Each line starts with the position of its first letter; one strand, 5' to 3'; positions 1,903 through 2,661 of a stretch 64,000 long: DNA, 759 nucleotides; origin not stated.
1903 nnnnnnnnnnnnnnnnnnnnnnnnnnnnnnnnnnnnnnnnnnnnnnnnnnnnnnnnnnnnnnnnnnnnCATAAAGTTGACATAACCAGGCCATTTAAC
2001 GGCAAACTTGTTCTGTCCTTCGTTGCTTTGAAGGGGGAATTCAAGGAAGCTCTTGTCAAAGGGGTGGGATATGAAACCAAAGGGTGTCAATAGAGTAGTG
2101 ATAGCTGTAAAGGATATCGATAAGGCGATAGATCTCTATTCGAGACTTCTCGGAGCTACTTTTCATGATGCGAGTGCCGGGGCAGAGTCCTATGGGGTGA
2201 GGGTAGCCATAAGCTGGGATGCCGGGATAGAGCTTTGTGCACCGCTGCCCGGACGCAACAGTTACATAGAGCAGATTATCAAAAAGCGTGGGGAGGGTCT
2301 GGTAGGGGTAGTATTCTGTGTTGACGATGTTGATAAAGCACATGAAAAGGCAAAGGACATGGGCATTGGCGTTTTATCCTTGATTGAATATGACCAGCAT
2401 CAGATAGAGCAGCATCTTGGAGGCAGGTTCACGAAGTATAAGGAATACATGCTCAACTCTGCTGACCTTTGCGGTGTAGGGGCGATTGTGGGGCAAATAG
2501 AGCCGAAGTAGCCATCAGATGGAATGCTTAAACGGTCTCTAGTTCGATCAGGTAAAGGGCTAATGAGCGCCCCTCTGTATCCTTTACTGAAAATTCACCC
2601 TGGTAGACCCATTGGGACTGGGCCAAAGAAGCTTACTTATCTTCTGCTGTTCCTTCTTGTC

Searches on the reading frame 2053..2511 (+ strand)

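Call 27: search_protein_families(library=pfam, proteins=[window:2053-2511:+], max_evalue=0.00001)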
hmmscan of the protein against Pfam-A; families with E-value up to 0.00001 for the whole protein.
window:2053-2511:+ (152 aa): 2 families
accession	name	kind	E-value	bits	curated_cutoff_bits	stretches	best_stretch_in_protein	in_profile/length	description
PF13669.12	Glyoxalase_4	-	8.9e-12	45.7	27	1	15-109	3-95/109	Glyoxalase/Bleomycin resistance protein/Dioxygenase superfamily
PF00903.31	Glyoxalase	-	2.2e-09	38.1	20.6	1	12-107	2-95/121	Glyoxalase/Bleomycin resistance protein/Dioxygenase superfamily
